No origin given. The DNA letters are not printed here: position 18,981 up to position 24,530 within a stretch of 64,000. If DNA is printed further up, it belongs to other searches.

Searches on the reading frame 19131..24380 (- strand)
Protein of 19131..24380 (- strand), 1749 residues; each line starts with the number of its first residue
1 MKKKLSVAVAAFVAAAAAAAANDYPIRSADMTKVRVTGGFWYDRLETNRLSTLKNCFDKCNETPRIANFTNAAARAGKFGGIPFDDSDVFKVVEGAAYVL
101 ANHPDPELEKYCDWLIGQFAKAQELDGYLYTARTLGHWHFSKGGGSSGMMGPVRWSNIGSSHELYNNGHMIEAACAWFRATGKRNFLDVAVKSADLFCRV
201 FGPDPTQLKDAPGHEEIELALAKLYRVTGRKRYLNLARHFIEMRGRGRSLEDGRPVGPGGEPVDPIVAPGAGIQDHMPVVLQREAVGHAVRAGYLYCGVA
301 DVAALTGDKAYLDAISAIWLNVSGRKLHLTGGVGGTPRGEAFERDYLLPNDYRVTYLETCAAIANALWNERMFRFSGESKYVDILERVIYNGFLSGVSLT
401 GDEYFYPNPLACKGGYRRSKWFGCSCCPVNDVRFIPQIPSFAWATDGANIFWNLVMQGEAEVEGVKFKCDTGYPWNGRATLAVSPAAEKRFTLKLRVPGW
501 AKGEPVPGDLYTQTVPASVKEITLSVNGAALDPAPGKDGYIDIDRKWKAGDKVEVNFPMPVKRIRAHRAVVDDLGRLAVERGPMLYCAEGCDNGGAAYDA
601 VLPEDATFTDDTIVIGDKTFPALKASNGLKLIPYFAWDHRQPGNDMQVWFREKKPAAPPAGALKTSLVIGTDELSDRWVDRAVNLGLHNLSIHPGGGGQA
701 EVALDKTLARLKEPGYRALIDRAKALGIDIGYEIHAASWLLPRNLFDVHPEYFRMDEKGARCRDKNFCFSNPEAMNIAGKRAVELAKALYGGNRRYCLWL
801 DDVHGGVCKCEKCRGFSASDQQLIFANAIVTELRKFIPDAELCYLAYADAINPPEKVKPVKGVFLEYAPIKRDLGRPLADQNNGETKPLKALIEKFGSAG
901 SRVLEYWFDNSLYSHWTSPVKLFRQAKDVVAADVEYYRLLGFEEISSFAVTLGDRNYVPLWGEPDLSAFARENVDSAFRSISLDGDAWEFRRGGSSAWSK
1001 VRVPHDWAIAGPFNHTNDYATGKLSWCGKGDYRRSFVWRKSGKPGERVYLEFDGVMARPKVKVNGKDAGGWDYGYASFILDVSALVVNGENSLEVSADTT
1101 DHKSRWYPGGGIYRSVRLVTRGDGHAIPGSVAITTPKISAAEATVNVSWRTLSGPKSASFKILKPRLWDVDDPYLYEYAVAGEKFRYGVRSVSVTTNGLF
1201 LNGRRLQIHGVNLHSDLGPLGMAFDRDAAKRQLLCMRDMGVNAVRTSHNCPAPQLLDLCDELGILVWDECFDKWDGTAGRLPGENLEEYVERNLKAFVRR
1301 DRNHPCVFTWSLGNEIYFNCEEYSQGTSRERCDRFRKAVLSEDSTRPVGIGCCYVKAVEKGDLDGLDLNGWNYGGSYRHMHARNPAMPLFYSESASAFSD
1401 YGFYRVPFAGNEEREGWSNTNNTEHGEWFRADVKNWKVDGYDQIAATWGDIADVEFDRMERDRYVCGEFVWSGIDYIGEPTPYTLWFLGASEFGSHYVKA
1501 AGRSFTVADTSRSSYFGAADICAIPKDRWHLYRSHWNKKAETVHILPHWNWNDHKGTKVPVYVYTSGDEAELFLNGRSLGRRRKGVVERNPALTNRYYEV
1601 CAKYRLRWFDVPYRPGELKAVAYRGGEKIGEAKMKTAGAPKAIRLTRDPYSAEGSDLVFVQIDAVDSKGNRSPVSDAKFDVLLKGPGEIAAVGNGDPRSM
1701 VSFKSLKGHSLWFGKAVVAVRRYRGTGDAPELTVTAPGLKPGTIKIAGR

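Call 10: search_protein_families(library=pfam, proteins=[window:19131-24380:-], max_evalue=0.01)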
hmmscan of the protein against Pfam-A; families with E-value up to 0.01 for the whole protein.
window:19131-24380:- (1749 aa): 12 families
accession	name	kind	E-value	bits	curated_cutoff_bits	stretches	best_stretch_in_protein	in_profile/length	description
PF07944.18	Beta-AFase-like_GH127_cat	-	1.7e-98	330.5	24.9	1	33-439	1-375/376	Beta-L-arabinofuranosidase, GH127 catalytic domain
PF02836.23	Glyco_hydro_2_C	-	1.9e-25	90.1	21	1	1192-1348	1-158/302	Glycosyl hydrolases family 2, TIM barrel domain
PF16355.11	DUF4982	-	2.4e-21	75.9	23.9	1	1556-1629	1-60/61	Domain of unknown function (DUF4982)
PF20736.2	Glyco_hydro127M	-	1.4e-20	73.6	24.2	1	451-559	3-95/95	Beta-L-arabinofuranosidase, GH127 middle domain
PF20737.2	Glyco_hydro127C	-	1.4e-20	73.2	23.7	1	561-651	1-71/71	Glycoside hydrolase family 127 C-terminal domain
PF18565.7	Glyco_hydro2_C5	-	2.5e-19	69.5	32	1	1646-1745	6-103/103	Glycoside hydrolase family 2 C-terminal domain 5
PF16126.11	DUF4838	-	1.2e-14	54.7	26.6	1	727-895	55-224/325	Domain of unknown function (DUF4838)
PF02837.24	Glyco_hydro_2_N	-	4.1e-12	46.8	28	1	998-1120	23-167/169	Glycosyl hydrolases family 2, sugar binding domain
PF22666.2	Glyco_hydro_2_N2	-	5.9e-07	30.1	27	1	1008-1099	29-119/167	Glycosyl hydrolase 2 galactose-binding domain-like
PF00703.27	Glyco_hydro_2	-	0.0024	19.1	23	1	1145-1179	50-89/109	Glycosyl hydrolases family 2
PF07470.19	Glyco_hydro_88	-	0.0024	17.4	26.6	0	165-243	29-105/352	Glycosyl Hydrolase Family 88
PF01261.30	AP_endonuc_2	-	0.0071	16.5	31.1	0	676-740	71-132/249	Xylose isomerase-like TIM barrel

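Call 19: find_homologous_proteins(query=window:19131-24380:-, max_evalue=1e-20)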
Query window:19131-24380:- (1749 aa): 511 proteins with E <= 1e-20 among 8000 candidates; the best 120 are listed.
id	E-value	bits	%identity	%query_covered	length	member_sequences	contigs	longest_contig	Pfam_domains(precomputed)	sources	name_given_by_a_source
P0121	0.0e+0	4172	100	100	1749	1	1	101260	PF20736.3,PF16126.12,PF16355.12,PF20737.3,PF07944.19,PF02836.24,PF18565.8,PF22666.3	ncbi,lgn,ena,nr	ncbi:MAG: DUF4838 domain-containing protein [Kiritimatiellae bacterium]|nr:DUF4838 domain-containing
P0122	0.0e+0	1185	45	36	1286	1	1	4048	PF20736.3,PF07470.20,PF20737.3,PF07944.19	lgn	-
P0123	0.0e+0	1169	47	36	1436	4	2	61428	PF20736.3,PF20737.3,PF07944.19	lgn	-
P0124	0.0e+0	1100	47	37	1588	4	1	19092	PF20736.3,PF00754.32,PF22633.4,PF07470.20,PF20737.3,PF07944.19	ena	-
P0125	5.7e-298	1010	43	36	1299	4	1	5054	PF20736.3,PF20737.3,PF07944.19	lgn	-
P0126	6.4e-263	894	64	35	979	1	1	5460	PF20736.3,PF07470.20,PF20737.3,PF07944.19,PF02938.20,PF00152.26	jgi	-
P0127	2.8e-240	819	60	36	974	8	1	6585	PF00150.25,PF20736.3,PF20737.3,PF07944.19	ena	-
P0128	4.7e-232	792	56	38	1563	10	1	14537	PF20736.3,PF21307.3,PF20737.3,PF07944.19,PF14498.13,PF22124.3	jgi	-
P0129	2.1e-229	783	58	36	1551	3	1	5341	PF20736.3,PF20737.3,PF07944.19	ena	-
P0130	6.7e-229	781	56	37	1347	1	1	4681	PF20736.3,PF20737.3,PF07944.19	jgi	-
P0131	1.7e-227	777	57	36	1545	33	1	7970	PF20736.3,PF21307.3,PF20737.3,PF07944.19,PF14498.13,PF22124.3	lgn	-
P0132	1.6e-226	773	57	36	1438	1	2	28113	PF20736.3,PF16334.11,PF07470.20,PF20737.3,PF16335.11,PF07944.19,PF17168.11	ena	-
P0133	2.1e-225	770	58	36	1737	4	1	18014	PF20736.3,PF13229.13,PF20737.3,PF07944.19,PF13088.13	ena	-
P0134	7.8e-213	728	54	37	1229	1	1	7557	PF20736.3,PF20737.3,PF16335.11,PF07944.19,PF17168.11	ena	-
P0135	1.2e-207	711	52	37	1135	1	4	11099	PF20736.3,PF20737.3,PF07944.19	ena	-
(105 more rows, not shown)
